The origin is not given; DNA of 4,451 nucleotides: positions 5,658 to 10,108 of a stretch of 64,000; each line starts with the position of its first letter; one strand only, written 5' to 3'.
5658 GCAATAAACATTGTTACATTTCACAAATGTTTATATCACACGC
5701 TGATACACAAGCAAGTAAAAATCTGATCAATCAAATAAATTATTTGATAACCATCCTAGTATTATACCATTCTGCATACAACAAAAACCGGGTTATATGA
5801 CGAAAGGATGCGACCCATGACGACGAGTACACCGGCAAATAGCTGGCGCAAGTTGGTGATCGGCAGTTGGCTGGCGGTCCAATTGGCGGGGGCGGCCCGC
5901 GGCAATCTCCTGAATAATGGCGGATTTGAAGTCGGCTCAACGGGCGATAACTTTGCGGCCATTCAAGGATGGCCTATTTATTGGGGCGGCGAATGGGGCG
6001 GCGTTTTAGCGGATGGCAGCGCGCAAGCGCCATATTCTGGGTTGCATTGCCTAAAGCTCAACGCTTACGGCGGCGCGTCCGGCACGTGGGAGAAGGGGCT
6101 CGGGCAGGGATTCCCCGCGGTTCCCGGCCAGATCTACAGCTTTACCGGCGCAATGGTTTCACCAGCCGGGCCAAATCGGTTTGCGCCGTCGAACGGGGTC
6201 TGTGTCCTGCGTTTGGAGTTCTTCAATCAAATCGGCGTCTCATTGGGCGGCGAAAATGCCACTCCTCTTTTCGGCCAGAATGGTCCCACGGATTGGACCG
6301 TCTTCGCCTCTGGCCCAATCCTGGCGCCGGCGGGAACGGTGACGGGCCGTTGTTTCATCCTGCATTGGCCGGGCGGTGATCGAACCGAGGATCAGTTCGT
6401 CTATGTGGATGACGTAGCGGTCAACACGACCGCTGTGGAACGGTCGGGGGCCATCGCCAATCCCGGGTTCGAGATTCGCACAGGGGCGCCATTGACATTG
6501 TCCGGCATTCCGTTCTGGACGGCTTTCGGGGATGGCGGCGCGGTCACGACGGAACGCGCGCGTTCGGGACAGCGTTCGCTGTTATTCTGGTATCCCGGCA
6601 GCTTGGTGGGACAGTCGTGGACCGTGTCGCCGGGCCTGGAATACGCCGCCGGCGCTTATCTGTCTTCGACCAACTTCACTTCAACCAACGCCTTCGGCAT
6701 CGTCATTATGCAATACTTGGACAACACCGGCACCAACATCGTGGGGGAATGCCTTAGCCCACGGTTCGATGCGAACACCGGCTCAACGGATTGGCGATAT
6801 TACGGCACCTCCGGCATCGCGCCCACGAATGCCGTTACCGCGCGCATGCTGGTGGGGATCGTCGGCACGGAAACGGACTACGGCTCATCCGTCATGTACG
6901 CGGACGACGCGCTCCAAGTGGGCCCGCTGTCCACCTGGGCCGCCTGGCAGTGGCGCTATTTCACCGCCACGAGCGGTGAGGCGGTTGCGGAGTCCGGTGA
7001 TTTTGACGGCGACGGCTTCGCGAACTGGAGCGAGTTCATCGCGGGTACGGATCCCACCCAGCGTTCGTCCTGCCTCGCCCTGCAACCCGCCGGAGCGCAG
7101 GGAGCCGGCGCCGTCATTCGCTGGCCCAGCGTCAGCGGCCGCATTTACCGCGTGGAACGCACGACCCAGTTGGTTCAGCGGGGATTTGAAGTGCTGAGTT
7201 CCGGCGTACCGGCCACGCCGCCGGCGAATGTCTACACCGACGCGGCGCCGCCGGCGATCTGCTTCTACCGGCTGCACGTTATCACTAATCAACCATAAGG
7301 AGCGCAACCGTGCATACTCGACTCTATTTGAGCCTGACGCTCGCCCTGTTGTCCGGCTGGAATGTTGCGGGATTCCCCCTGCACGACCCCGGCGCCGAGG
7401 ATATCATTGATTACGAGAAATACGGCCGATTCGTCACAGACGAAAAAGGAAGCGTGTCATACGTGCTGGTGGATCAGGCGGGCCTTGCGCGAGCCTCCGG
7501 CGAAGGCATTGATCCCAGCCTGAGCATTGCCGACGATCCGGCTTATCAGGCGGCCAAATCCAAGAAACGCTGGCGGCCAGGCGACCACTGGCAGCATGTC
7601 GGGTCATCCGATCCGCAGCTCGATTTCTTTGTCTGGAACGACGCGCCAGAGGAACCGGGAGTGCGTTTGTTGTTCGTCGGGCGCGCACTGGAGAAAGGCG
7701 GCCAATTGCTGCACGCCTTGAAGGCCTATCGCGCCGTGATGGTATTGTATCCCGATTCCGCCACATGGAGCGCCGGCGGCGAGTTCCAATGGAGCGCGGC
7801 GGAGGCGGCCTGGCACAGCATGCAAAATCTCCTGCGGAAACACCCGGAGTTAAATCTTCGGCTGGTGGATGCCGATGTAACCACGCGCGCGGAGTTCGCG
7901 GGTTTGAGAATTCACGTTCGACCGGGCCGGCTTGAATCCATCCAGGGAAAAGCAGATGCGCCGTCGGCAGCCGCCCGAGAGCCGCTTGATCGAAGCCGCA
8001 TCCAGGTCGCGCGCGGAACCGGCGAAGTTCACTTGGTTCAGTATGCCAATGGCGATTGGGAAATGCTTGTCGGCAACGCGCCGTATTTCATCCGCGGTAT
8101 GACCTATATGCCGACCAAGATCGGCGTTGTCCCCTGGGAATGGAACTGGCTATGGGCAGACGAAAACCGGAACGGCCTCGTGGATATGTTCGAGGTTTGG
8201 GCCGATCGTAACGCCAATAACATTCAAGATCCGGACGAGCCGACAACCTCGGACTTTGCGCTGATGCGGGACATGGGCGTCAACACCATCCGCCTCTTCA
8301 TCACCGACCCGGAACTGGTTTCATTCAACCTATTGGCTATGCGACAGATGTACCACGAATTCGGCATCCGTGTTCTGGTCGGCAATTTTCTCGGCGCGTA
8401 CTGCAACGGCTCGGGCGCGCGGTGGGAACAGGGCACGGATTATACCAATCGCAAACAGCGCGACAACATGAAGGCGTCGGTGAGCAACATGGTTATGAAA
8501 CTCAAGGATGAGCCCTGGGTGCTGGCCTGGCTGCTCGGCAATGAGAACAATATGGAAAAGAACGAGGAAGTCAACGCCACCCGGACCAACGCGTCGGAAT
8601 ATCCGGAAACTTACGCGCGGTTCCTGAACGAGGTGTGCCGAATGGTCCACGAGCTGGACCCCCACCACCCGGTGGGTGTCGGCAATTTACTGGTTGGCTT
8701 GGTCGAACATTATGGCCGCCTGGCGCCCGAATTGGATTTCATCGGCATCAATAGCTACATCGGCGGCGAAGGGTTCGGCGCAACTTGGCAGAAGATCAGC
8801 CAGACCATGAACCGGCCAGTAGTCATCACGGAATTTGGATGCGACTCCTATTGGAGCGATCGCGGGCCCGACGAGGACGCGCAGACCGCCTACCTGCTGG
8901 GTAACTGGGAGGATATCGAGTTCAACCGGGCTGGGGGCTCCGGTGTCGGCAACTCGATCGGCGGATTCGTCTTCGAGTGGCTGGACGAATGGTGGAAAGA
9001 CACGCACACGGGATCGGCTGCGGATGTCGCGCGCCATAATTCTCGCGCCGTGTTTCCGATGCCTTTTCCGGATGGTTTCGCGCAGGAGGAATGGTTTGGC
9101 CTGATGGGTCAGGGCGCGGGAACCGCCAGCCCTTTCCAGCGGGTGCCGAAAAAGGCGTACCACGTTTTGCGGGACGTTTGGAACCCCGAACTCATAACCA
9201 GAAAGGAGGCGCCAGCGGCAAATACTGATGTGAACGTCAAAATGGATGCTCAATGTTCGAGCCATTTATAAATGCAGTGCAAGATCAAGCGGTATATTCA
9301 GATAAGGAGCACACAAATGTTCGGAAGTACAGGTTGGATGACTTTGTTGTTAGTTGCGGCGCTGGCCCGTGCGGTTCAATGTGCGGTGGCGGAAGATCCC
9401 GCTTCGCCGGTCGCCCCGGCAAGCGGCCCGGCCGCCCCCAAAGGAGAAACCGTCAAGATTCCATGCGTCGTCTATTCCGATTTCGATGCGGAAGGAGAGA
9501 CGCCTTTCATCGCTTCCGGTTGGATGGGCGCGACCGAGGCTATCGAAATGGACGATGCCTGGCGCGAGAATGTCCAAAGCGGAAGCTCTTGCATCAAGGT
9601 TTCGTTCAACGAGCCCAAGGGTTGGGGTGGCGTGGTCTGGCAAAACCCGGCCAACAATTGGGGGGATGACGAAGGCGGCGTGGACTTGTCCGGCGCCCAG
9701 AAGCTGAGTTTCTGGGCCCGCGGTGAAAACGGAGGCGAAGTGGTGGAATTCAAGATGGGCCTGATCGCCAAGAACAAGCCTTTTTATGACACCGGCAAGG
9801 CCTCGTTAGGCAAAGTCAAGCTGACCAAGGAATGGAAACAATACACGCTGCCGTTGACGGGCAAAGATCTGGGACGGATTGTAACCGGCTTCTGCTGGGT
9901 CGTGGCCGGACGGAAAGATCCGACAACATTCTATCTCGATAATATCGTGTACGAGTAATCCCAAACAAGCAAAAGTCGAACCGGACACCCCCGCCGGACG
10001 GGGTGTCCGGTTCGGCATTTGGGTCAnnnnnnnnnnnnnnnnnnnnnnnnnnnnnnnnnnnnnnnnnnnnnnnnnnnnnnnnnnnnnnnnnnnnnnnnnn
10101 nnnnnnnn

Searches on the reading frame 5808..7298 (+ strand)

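Call 7: search_protein_families(library=pfam, proteins=[window:5808-7298:+], max_evalue=0.001)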
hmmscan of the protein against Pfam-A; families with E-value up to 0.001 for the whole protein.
window:5808-7298:+ (496 aa): 0 families

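Call 10: search_protein_families(library=pfam, proteins=[window:5808-7298:+], max_evalue=0.1)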
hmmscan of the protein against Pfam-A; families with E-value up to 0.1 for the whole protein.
window:5808-7298:+ (496 aa): 1 family
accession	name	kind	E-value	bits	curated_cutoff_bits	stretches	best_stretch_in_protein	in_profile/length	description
PF18884.5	TSP3_bac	-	0.089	13.1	25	0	398-417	1-20/22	Bacterial TSP3 repeat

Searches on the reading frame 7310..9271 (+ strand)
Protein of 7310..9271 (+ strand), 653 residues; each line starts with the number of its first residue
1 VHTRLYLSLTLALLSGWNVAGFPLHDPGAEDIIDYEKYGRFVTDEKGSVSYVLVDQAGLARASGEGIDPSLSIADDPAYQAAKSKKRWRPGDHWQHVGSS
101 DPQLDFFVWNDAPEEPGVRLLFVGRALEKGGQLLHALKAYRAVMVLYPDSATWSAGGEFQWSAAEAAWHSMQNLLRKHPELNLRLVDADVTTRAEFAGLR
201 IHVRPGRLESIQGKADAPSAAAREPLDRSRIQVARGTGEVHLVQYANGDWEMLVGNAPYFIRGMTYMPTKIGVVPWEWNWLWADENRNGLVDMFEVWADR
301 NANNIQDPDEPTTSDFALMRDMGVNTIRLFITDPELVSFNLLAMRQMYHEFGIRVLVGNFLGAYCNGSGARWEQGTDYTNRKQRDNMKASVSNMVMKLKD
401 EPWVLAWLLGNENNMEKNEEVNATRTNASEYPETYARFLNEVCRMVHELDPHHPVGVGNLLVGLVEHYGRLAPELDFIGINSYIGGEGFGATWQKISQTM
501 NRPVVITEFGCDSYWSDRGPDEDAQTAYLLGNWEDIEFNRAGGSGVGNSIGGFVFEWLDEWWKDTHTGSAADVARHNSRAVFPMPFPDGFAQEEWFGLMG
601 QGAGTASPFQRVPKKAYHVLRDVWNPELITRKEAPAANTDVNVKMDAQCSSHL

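Call 7: search_protein_families(library=pfam, proteins=[window:7310-9271:+], max_evalue=0.001)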
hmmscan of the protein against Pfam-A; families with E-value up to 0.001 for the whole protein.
window:7310-9271:+ (653 aa): 1 family
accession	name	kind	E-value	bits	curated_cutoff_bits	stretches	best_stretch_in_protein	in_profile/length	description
PF02836.23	Glyco_hydro_2_C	-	0.0005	19.7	21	0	314-513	40-214/302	Glycosyl hydrolases family 2, TIM barrel domain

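Call 59: search_solved_structures(query=window:7310-9268:+, max_evalue=0.01)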
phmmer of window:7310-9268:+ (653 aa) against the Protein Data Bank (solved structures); distinct sequences matched with E-value up to 0.01: 1.
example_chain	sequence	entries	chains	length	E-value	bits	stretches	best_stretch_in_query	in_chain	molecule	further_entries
9oro_A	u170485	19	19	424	1.4e-11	46.7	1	373-567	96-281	Glycoside hydrolase family 158 | GH158(Pro)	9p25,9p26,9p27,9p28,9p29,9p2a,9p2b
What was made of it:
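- Checked: 7310..9271 is GH158-like (PDB 9oro, E 1.4e-11, call 59).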

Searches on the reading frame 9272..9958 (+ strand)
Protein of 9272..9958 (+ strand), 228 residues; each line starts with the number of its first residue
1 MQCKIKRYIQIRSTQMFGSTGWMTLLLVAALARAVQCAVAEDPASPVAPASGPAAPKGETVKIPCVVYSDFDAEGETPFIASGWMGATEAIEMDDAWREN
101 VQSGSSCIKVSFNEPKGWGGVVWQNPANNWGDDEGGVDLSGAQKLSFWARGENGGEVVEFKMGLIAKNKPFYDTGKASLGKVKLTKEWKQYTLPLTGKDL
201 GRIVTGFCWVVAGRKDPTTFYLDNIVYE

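Call 7: search_protein_families(library=pfam, proteins=[window:9272-9958:+], max_evalue=0.001)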
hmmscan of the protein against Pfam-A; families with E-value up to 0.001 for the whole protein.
window:9272-9958:+ (228 aa): 0 families

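Call 10: search_protein_families(library=pfam, proteins=[window:9272-9958:+], max_evalue=0.1)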
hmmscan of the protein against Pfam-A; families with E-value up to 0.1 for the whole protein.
window:9272-9958:+ (228 aa): 2 families
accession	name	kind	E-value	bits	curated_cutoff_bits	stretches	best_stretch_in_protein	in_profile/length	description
PF03425.19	CBM_11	-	0.0043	17.6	27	1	98-196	45-133/182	Carbohydrate binding domain (family 11)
PF11807.13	UstYa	-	0.075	13.3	25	1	20-110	20-100/220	Mycotoxin biosynthesis protein UstYa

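Call 60: search_solved_structures(query=window:9272-9955:+, max_evalue=0.1)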
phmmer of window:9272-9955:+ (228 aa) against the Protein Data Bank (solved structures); distinct sequences matched with E-value up to 0.1: 1.
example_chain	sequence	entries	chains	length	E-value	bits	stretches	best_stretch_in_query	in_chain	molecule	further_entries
1k42_A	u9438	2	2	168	0.027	17.3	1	145-223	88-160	Xylanase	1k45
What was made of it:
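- Checked: 9272..9958 is weakly CBM11/CBM4-like (calls 10, 60).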
